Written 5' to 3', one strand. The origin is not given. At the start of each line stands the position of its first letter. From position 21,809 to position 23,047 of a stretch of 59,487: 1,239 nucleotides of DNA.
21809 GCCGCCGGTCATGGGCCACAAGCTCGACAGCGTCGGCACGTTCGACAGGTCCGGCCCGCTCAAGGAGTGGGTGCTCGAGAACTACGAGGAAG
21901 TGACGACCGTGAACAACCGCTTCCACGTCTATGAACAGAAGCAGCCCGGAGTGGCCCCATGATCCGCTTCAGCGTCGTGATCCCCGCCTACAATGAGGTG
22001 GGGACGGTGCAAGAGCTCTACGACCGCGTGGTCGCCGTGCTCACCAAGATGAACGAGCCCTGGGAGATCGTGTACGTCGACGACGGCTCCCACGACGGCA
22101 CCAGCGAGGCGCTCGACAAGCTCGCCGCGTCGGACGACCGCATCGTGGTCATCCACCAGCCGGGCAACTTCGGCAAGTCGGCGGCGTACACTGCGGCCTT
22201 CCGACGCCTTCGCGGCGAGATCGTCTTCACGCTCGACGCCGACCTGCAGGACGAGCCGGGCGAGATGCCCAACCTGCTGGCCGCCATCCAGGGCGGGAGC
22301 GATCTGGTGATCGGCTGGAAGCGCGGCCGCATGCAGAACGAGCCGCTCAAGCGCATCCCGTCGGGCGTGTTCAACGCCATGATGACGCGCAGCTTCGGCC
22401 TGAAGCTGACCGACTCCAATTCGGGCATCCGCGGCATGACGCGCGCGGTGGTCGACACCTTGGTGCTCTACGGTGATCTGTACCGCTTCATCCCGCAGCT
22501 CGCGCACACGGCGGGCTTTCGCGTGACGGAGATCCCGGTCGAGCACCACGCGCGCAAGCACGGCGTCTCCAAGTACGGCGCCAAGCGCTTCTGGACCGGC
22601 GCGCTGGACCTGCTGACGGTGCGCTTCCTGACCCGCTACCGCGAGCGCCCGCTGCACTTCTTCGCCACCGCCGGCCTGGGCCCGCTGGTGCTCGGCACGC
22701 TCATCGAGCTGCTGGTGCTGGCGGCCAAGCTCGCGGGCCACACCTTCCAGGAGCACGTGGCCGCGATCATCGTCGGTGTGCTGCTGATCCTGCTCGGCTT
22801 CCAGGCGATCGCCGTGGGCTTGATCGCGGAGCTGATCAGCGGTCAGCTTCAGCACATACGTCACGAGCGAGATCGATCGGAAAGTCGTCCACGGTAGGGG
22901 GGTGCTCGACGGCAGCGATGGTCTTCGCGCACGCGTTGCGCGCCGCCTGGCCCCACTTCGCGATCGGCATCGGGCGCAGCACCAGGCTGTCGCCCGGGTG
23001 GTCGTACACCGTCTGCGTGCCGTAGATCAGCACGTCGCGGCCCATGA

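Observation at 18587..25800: Compact polyprenyl-phosphate-sugar glycosylation module: MprF-like flippase domain, methyltransferase, two GT-C transferases, GtrB/ArnC-like GT2 and Ugd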

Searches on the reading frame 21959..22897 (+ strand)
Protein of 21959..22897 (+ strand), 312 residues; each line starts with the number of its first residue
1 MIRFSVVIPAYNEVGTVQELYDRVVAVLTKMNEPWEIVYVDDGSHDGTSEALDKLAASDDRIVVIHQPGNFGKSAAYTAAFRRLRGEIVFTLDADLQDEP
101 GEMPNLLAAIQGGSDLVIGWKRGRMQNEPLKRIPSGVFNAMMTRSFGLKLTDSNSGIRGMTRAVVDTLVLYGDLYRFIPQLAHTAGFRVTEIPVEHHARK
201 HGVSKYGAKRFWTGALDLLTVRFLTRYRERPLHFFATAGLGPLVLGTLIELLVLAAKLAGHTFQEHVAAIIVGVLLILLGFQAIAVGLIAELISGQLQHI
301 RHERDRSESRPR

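Call 3: search_protein_families(library=pfam, proteins=[window:21959-22897:+], max_evalue=0.01)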
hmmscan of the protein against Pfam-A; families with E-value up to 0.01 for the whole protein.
window:21959-22897:+ (312 aa): 3 families
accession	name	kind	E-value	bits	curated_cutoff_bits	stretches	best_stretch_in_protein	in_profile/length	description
PF00535.33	Glycos_transf_2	-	2.9e-33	115.6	23.3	1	5-166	1-165/168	Glycosyl transferase family 2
PF13641.12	Glyco_tranf_2_3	-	1.6e-07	32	27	1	4-119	3-120/230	Glycosyltransferase like family 2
PF10111.15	Glyco_tranf_2_2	-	0.00027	21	27.3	1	5-96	1-92/276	Glycosyltransferase like family 2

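Call 5: search_protein_families(library=ncbifam, proteins=[window:21959-22897:+], max_evalue=0.001)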
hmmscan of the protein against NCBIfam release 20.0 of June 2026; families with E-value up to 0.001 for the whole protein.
window:21959-22897:+ (312 aa): 19 families
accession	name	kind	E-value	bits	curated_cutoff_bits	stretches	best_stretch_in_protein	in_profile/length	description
NF007986.1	PRK10714.1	equivalog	7.4e-47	159.9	529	1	3-301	7-301/316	undecaprenyl-phosphate 4-deoxy-4-formamido-L-arabinose transferase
NF047588.1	GlcsyltransPgfSStrep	equivalog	3.3e-39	134.9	500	1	3-294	2-288/308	glycosyltransferase PgfS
TIGR04182.1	glyco_TIGR04182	equivalog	5.5e-24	85.1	325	1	5-295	3-284/293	S-layer glycoprotein N-glycosyltransferase AglJ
TIGR03937.1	PgaC_IcaA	equivalog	3.1e-16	59.3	422.3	1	4-96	47-136/407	poly-beta-1,6-N-acetyl-D-glucosamine synthase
NF058614.1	PPMAGASynPpgS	equivalog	2e-14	53.6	370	1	6-197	4-197/226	polyprenyl-phospho-N-acetylgalactosaminyl synthase PpgS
NF041875.1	EPS_EpsD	equivalog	1.2e-13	51.1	370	1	5-134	2-126/325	exopolysaccharide biosynthesis glycosyltransferase EpsD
NF047683.1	TeichurnBiosyTuaG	equivalog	1.7e-12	47.5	400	1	4-97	8-98/252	teichuronic acid biosynthesis protein TuaG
NF010496.0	PRK13915.1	equivalog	3.3e-10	39.5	262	1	3-102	32-133/307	glucosyl-3-phosphoglycerate synthase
TIGR03965.1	mycofact_glyco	equivalog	4.1e-10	39.1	280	1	5-110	77-179/467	mycofactocin biosynthesis glycosyltransferase MftF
NF041391.1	DPhHxTase_Halo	equivalog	5.1e-09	35.4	375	1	10-199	3-186/213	dolichyl-phosphate hexose transferase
NF007482.0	PRK10073.1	equivalog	3.3e-08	32.9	423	1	3-107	7-107/334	glycosyltransferase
TIGR04242.1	nodulat_NodC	equivalog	6.8e-08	31.9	550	1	5-99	51-145/395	chitooligosaccharide synthase NodC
NF045692.1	OglycostaseCruG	equivalog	3.8e-07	29.4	600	1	4-116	43-159/386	2'-O-glycosyltransferase CruG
TIGR04283.1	glyco_like_mftF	equivalog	5.4e-07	29.4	182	1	5-98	2-85/221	TIGR04283 family arsenosugar biosynthesis glycosyltransferase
NF038302.1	EPS_HpsE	equivalog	2e-06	27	300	1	3-95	2-96/307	hormogonium polysaccharide biosynthesis glycosyltransferase HpsE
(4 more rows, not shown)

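Call 8: find_encoding_contigs(protein=window:21959-22897:+, flank=10000, max_places=6)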
Protein window:21959-22897:+ (312 aa): 6 contigs read that carry it; 5 places shown.
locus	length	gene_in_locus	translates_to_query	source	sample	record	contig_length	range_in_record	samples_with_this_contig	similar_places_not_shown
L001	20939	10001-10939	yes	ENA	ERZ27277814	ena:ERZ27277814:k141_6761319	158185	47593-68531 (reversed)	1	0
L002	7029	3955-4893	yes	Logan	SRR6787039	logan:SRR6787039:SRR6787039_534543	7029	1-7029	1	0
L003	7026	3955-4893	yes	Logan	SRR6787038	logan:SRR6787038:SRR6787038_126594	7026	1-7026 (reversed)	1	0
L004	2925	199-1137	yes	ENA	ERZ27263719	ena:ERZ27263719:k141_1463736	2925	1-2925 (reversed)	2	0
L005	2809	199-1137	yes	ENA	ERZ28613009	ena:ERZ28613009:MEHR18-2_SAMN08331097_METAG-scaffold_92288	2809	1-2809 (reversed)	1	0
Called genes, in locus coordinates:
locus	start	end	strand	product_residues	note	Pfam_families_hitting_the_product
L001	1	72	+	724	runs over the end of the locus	PF23139:OB_YrrC, PF14520:HHH_5, PF14490:HHH_RecD2, PF13245:AAA_19, PF13604:AAA_30, PF18335:SH3_13, PF01443:Viral_helicase1 (weak), PF13538:UvrD_C_2, +1 more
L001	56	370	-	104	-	PF00034:Cytochrom_C (weak), PF13442:Cytochrome_CBB3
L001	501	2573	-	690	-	PF01145:Band_7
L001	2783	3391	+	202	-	-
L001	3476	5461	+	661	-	PF01839:FG-GAP (faint), PF13517:FG-GAP_3, PF07593:UnbV_ASPIC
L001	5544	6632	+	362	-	PF04055:Radical_SAM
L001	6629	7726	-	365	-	PF03706:LPG_synthase_TM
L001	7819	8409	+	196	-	PF13489:Methyltransf_23, PF08241:Methyltransf_11, PF08242:Methyltransf_12, PF13649:Methyltransf_25, PF13847:Methyltransf_31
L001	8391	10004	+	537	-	PF13231:PMT_2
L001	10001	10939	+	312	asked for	PF00535:Glycos_transf_2, PF13641:Glyco_tranf_2_3 (weak)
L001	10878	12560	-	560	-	PF13231:PMT_2 (weak)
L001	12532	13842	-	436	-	PF03721:UDPG_MGDP_dh_N, PF00984:UDPG_MGDP_dh, PF03720:UDPG_MGDP_dh_C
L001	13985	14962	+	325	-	PF03781:FGE-sulfatase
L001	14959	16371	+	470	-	PF13360:PQQ_2 (weak), PF01011:PQQ (faint), PF13360:PQQ_2 (weak)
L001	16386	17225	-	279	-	-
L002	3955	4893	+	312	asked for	PF00535:Glycos_transf_2, PF13641:Glyco_tranf_2_3 (weak)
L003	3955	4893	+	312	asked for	PF00535:Glycos_transf_2, PF13641:Glyco_tranf_2_3 (weak)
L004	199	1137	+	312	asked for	PF00535:Glycos_transf_2, PF13641:Glyco_tranf_2_3 (weak)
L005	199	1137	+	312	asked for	PF00535:Glycos_transf_2, PF13641:Glyco_tranf_2_3 (weak)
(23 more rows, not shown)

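Call 23: search_solved_structures(query=window:21959-22897:+, max_evalue=0.001)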
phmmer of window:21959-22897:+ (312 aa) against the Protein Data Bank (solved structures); distinct sequences matched with E-value up to 0.001: 11.
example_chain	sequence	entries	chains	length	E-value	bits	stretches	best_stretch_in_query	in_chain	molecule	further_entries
9bhc_C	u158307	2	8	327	1e-41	146.5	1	3-297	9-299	Undecaprenyl-phosphate 4-deoxy-4-formamido-L-arabinose transferase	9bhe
8vxh_A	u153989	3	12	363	1.5e-41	146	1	3-297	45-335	Undecaprenyl-phosphate 4-deoxy-4-formamido-L-arabinose transferase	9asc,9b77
9hwj_A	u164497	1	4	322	9.8e-37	130.2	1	3-295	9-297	Undecaprenyl-phosphate 4-deoxy-4-formamido-L-arabinose transferase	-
5eke_A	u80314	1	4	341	1.3e-28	103.5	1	2-297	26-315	Uncharacterized glycosyltransferase sll0501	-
5ekp_C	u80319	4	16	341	3.5e-28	102.1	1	2-297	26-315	Uncharacterized glycosyltransferase sll0501 | Glycosyltransferase sll0501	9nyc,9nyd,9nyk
9nye_A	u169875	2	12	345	3.6e-28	102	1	2-297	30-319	Glycosyltransferase sll0501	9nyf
5mlz_A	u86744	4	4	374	1.4e-19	73.9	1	3-211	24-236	Dolichol monophosphate mannose synthase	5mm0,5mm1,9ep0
5hea_A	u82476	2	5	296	4.5e-07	32.8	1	4-117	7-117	Putative glycosyltransferase (GalT1)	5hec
6yv7_B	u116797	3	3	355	6.1e-07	32.3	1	3-96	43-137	Glycosyl transferase, family 2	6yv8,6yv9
6yv7_A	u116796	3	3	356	6.1e-07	32.3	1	3-96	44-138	Glycosyl transferase, family 2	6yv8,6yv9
9jma_A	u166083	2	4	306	0.00016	24.4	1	4-117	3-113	GalNAc(5)-diNAcBac-PP-undecaprenol beta-1,3-glucosyltransferase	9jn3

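Call 70: search_dna_similar(query=window:21959-22897:+, collection=phages, mode=protein, max_rows=10)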
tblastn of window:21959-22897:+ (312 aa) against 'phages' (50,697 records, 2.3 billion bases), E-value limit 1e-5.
Records with a match: 161; places in all: 165; records where one place covers at least 80% of the query: 1.
Best place of each record, by identity: <60% 161.
By first word of the organism name: Salmonella 62; Bacteriophage 40; Enterobacteria 9; Bacillus 8; Shigella 6; Enterobacter 6; Oenococcus 6; Acinetobacter 4; Listeria 3; Enterococcus 3; and 8 more.
By host as written in the record: - 56; Salmonella enterica 11; Salmonella sp. 10; Salmonella enterica subsp. enterica serovar Typhimurium 5; Salmonella enterica subsp. enterica 4; Bacillus subtilis 4; Salmonella enterica subsp. enterica serovar Kentucky 3; Listeria monocytogenes 3; and 46 more.
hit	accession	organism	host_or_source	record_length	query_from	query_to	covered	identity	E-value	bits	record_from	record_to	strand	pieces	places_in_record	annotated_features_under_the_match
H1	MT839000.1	Bacteriophage sp.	human fecal samples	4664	5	239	75%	40.8%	4e-48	177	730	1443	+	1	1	record has no annotation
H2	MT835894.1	Bacteriophage sp.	human fecal samples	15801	5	239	75%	39.3%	9e-48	177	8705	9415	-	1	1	record has no annotation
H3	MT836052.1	Bacteriophage sp.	human fecal samples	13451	1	239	77%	38.5%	5e-47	175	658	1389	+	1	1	record has no annotation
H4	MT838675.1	Bacteriophage sp.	human fecal samples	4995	5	239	75%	39.2%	8e-47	174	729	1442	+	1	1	record has no annotation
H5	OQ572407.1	Pseudomonas phage Y5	Pseudomonas aeruginosa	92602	5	228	72%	37.8%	8e-34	136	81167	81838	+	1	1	record has no annotation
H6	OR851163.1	Salmonella phage S.Kent 1-2-1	Salmonella enterica subsp. enterica ...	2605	3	228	72%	35.7%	1e-35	141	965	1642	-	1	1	record has no annotation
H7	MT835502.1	Bacteriophage sp.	human fecal samples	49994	5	239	75%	33.9%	2e-38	150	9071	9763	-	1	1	record has no annotation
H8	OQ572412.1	Pseudomonas phage Y11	Pseudomonas aeruginosa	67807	4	220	70%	35.0%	2e-26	114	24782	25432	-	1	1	record has no annotation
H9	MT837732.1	Bacteriophage sp.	human fecal samples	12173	6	312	98%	23.5%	2e-14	79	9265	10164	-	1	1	record has no annotation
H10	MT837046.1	Bacteriophage sp.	human fecal samples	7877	5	239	75%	29.4%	7e-22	101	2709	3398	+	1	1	record has no annotation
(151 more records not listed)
